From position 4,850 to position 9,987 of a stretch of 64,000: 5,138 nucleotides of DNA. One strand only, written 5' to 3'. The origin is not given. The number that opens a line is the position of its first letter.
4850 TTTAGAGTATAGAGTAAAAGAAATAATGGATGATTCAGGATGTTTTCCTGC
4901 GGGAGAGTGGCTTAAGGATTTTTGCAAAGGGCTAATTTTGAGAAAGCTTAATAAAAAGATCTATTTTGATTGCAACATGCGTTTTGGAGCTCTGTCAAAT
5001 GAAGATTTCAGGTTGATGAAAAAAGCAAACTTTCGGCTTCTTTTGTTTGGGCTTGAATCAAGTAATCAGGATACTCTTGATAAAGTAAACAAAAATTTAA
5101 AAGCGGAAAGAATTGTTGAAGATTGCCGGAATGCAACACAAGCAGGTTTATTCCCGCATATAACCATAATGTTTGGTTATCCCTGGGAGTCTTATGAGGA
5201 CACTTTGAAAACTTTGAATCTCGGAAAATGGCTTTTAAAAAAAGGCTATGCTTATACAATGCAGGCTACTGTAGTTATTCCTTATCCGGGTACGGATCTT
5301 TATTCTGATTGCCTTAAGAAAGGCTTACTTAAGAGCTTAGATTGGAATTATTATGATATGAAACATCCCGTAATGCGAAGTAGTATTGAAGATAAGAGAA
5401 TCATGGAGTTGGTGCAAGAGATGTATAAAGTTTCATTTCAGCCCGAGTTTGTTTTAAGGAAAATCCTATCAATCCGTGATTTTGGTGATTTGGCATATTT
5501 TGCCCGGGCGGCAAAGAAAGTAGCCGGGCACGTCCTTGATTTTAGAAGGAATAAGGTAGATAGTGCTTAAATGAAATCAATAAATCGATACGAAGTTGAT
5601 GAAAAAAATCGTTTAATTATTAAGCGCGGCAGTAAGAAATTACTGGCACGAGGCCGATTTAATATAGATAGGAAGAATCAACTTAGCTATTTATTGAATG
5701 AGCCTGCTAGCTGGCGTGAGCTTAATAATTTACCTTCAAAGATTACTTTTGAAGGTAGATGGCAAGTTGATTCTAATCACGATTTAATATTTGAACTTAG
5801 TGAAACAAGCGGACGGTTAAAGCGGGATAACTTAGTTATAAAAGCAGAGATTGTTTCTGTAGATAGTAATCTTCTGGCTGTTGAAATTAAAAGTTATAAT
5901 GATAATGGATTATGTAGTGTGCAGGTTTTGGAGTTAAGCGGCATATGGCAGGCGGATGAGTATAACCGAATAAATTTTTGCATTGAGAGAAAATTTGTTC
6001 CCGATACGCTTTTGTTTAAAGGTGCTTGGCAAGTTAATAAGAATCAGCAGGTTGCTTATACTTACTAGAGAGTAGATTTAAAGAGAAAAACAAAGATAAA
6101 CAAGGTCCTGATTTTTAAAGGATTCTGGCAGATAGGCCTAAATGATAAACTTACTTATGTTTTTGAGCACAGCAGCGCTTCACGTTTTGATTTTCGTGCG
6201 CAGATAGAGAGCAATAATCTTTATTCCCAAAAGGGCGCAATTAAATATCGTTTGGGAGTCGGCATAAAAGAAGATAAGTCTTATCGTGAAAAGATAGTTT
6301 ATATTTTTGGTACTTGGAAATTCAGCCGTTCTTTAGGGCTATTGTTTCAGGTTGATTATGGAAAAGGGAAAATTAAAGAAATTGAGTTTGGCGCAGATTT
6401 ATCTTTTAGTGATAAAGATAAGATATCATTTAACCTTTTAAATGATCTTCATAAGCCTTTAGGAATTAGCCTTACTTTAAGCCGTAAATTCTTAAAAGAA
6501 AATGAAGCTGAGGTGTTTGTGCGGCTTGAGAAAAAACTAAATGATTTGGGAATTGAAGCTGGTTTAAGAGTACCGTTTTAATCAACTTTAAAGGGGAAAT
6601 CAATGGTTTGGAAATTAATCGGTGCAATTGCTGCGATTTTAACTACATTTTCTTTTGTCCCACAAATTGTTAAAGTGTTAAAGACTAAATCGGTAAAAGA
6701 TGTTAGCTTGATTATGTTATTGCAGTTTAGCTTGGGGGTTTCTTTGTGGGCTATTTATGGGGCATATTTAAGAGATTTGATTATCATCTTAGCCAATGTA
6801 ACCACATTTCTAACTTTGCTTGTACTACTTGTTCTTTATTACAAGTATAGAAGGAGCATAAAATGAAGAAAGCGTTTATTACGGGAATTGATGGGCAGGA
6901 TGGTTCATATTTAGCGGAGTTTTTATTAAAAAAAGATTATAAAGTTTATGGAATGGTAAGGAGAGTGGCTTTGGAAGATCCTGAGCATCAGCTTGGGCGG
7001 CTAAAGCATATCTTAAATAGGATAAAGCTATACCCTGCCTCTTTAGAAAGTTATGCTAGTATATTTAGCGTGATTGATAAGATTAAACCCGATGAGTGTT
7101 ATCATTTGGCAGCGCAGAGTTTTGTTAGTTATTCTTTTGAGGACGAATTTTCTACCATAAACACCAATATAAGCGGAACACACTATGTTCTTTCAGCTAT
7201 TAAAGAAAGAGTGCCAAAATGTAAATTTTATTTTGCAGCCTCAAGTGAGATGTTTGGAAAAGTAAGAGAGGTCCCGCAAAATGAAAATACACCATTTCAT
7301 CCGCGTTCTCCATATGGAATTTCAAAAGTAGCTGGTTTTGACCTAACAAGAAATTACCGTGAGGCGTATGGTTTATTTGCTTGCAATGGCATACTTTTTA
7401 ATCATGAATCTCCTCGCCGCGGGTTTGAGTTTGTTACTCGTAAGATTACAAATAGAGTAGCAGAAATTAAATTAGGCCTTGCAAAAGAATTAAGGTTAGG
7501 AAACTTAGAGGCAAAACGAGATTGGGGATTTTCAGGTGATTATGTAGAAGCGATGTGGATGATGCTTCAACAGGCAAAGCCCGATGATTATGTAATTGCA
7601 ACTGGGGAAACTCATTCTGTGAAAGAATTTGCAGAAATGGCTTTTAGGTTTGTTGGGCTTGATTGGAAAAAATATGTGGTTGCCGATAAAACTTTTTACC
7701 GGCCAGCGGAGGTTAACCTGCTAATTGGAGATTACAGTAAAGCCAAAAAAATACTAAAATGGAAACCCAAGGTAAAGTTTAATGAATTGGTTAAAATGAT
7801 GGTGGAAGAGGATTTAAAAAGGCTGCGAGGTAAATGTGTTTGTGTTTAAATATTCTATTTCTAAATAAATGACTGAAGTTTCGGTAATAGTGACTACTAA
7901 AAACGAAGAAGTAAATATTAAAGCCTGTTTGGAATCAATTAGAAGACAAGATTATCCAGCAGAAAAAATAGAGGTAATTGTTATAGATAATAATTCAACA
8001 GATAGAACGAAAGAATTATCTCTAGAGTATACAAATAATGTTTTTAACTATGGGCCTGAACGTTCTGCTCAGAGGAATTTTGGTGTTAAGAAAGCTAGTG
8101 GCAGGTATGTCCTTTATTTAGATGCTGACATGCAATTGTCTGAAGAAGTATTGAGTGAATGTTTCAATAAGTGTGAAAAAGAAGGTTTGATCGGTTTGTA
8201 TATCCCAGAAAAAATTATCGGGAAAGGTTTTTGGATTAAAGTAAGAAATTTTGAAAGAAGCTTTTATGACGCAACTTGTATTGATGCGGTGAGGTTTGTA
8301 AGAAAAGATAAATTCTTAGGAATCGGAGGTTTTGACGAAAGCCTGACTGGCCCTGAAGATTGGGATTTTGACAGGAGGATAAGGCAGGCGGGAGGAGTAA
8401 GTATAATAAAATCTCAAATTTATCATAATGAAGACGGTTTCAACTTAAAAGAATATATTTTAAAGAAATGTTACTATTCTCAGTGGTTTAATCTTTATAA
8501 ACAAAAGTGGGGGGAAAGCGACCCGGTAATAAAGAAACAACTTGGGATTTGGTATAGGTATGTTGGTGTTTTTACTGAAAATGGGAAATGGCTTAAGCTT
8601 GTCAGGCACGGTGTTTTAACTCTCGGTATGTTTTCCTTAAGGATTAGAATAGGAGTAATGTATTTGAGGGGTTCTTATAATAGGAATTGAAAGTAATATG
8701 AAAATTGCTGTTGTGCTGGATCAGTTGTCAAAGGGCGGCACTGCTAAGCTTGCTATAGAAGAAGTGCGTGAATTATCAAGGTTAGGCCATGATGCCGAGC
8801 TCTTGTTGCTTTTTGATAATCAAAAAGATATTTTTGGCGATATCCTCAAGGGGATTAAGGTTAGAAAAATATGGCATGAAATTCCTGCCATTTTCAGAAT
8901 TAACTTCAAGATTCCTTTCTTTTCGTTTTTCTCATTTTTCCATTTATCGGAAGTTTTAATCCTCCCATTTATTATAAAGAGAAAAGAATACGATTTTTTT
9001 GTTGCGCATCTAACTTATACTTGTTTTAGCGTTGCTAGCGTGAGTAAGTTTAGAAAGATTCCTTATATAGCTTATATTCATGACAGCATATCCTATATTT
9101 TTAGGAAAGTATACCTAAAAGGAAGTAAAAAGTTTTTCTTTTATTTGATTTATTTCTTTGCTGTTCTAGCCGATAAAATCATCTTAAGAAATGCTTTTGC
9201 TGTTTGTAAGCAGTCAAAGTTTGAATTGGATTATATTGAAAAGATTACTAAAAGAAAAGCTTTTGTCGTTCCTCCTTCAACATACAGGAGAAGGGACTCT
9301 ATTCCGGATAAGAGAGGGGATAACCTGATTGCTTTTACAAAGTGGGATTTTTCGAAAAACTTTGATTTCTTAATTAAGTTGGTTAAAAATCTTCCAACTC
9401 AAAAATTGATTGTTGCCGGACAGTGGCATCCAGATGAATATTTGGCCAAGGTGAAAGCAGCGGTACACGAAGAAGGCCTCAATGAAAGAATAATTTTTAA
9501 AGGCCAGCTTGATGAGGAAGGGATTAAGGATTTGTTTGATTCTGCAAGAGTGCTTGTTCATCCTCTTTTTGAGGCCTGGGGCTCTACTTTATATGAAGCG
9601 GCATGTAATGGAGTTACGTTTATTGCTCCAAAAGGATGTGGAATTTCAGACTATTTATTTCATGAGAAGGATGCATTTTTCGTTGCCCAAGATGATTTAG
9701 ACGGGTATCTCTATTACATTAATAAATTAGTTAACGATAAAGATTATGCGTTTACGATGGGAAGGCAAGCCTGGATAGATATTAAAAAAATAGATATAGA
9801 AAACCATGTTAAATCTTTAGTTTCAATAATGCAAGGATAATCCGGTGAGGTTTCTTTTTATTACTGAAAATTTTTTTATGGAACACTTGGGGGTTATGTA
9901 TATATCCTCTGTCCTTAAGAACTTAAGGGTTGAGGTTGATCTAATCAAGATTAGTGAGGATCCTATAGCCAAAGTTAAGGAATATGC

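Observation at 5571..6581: In-frame TAG splits a repeat protein; the repeat unit spans the stop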

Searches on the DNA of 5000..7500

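Call 46: search_rna_families(source=window, start=5000, end=7500, threshold=evalue, max_evalue=1)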
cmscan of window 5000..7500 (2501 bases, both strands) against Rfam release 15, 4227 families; matches with E-value up to 1: 0.
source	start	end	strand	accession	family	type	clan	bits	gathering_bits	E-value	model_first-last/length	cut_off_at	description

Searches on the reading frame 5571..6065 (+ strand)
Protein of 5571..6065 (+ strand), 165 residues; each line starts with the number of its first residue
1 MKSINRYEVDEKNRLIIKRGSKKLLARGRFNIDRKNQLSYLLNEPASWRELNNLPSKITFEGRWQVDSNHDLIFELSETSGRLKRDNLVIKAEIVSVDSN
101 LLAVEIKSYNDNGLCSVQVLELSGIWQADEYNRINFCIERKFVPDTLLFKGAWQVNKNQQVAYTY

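Call 9: find_encoding_contigs(protein=window:5571-6065:+, flank=10000, max_places=6)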
Protein window:5571-6065:+ (165 aa): 1 contig read that carries it; 1 place shown.
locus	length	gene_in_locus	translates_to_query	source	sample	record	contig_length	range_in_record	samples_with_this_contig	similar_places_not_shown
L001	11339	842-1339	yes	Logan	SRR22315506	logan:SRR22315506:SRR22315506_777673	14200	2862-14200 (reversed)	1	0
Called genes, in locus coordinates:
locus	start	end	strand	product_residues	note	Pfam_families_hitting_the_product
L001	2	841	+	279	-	?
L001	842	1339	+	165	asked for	-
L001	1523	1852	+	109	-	-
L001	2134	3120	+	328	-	PF01370:Epimerase, PF16363:GDP_Man_Dehyd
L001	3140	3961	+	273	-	PF00535:Glycos_transf_2, PF10111:Glyco_tranf_2_2 (weak)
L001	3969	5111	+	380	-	PF13439:Glyco_transf_4, PF00534:Glycos_transf_1, PF13692:Glyco_trans_1_4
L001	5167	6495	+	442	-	PF02310:B12-binding, PF04055:Radical_SAM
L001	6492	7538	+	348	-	PF01075:Glyco_transf_9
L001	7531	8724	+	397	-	PF20706:GT4-conflict (weak), PF00534:Glycos_transf_1, PF13692:Glyco_trans_1_4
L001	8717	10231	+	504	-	PF02310:B12-binding, PF04055:Radical_SAM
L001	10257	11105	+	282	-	PF13489:Methyltransf_23, PF07021:MetW, PF13649:Methyltransf_25, PF13847:Methyltransf_31, PF08241:Methyltransf_11, PF08242:Methyltransf_12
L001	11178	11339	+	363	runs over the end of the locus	PF13439:Glyco_transf_4 (weak), PF00534:Glycos_transf_1 (faint)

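Call 25: list_cluster_members(proteins=[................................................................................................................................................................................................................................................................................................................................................, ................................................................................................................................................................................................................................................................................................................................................, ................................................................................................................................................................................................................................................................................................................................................, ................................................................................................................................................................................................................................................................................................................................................, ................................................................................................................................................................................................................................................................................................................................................, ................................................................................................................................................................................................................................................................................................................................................, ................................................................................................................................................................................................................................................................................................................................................, window:5571-6065:+, window:6252-6578:+])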
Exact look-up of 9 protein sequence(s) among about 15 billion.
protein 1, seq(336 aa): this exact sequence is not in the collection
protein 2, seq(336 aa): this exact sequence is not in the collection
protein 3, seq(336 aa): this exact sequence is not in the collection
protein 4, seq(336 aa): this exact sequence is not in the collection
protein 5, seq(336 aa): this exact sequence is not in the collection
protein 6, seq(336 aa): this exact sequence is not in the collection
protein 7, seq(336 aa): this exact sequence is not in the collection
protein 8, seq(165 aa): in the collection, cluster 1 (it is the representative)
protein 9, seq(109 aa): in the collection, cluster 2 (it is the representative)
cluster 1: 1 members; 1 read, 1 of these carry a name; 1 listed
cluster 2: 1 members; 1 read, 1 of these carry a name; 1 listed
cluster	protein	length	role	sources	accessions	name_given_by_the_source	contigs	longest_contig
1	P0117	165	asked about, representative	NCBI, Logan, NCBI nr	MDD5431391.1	MAG: hypothetical protein PHO70_00165 [Candidatus Omnitrophica bacterium] | hypothetical protein [Candidatus Omnitrophota bacterium]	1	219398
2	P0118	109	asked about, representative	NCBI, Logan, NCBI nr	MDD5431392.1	MAG: hypothetical protein PHO70_00170 [Candidatus Omnitrophica bacterium] | hypothetical protein [Candidatus Omnitrophota bacterium]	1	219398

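Call 51: search_protein_families(library=ncbifam, proteins=[window:5571-6065:+], max_evalue=1)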
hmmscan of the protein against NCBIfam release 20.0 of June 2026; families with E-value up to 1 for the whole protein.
window:5571-6065:+ (165 aa): 0 families

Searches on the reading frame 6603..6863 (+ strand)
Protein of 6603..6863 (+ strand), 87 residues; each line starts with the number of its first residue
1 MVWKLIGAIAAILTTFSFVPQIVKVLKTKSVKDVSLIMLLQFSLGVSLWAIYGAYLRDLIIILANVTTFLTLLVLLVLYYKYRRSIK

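Call 24: search_protein_families(library=pfam, proteins=[window:6603-6863:+], max_evalue=0.00001)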
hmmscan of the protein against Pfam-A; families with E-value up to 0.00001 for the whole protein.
window:6603-6863:+ (87 aa): 2 families
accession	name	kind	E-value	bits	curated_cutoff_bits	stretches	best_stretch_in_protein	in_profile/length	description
PF03083.21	MtN3_slv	-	4.8e-12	46.2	23.7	1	6-84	6-84/87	Sugar efflux transporter for intercellular exchange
PF04193.19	PQ-loop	-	2e-10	40.7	22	1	3-55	2-54/61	PQ loop repeat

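Call 53: find_encoding_contigs(protein=window:6603-6863:+, flank=3000, max_places=10)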
Protein window:6603-6863:+ (87 aa): no gene with exactly this product is on record in the collection.

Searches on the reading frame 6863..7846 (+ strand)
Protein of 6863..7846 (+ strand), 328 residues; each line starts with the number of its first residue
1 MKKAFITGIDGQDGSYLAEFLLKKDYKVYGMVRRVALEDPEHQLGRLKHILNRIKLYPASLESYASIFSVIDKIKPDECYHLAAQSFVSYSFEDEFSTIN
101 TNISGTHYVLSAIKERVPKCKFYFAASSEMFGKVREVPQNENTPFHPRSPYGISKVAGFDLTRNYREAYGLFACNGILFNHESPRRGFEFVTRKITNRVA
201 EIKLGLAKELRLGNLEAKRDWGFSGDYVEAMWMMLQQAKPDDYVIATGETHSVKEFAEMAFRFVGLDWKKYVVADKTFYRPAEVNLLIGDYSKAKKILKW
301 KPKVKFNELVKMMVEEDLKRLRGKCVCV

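Call 24: search_protein_families(library=pfam, proteins=[window:6863-7846:+], max_evalue=0.00001)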
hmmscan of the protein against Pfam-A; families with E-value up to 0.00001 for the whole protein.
window:6863-7846:+ (328 aa): 2 families
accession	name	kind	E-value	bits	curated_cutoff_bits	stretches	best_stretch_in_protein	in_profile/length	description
PF16363.11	GDP_Man_Dehyd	-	6.4e-121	404.3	27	1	5-313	1-332/332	GDP-mannose 4,6 dehydratase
PF01370.27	Epimerase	-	2e-60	204.7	20.9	1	5-246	2-240/240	NAD dependent epimerase/dehydratase family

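Call 52: find_encoding_contigs(protein=window:6863-7846:+, flank=3000, max_places=10)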
Protein window:6863-7846:+ (328 aa): 1 contig read that carries it; 1 place shown.
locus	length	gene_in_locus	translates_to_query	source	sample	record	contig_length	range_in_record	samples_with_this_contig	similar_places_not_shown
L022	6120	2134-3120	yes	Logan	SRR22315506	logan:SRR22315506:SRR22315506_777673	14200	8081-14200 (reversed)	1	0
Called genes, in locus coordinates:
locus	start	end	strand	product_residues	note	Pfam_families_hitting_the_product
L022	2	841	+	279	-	?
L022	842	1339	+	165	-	-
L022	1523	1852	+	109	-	-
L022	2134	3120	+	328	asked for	PF01370:Epimerase, PF16363:GDP_Man_Dehyd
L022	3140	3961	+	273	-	PF00535:Glycos_transf_2, PF10111:Glyco_tranf_2_2 (weak)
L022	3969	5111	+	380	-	PF13439:Glyco_transf_4, PF00534:Glycos_transf_1, PF13692:Glyco_trans_1_4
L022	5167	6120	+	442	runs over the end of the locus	PF02310:B12-binding, PF04055:Radical_SAM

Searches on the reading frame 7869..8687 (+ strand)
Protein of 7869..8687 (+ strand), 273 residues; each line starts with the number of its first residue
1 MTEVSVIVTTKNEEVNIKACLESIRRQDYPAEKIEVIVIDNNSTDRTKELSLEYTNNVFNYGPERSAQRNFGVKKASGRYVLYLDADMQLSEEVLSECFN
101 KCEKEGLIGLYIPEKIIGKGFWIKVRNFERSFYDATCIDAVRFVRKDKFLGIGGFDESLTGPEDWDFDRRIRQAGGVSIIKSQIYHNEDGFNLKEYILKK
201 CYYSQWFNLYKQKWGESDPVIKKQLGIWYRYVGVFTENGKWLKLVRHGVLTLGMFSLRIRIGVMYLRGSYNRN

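Call 24: search_protein_families(library=pfam, proteins=[window:7869-8687:+], max_evalue=0.00001)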
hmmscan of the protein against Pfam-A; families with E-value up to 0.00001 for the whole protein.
window:7869-8687:+ (273 aa): 2 families
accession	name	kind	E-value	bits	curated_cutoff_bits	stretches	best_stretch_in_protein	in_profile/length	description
PF00535.33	Glycos_transf_2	-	7.2e-25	88.3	23.3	1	5-127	1-130/168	Glycosyl transferase family 2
PF10111.15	Glyco_tranf_2_2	-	5.2e-13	49.5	27.3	1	5-95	1-99/276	Glycosyltransferase like family 2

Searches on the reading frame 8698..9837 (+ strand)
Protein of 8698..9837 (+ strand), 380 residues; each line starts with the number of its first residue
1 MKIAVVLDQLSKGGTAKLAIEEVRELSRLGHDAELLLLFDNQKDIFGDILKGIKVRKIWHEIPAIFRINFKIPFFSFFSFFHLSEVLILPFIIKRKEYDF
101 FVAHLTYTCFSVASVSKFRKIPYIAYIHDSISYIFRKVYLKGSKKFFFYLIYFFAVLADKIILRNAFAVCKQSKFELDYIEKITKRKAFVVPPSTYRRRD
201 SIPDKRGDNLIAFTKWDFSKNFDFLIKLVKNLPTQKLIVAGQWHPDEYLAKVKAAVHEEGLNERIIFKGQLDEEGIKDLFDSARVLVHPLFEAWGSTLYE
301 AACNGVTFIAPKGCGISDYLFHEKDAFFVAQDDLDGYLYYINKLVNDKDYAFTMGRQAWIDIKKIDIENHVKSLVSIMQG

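Call 24: search_protein_families(library=pfam, proteins=[window:8698-9837:+], max_evalue=0.00001)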
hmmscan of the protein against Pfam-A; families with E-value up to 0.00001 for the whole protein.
window:8698-9837:+ (380 aa): 3 families
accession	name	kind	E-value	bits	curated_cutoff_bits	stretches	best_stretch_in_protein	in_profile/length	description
PF00534.26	Glycos_transf_1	-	7.9e-19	68.3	26.4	1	218-357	26-168/172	Glycosyl transferases group 1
PF13692.12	Glyco_trans_1_4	-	2.6e-13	50.9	27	1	219-347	14-142/142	Glycosyl transferases group 1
PF13439.12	Glyco_transf_4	-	1.6e-09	38.5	28.5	1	13-162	2-138/170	Glycosyltransferase Family 4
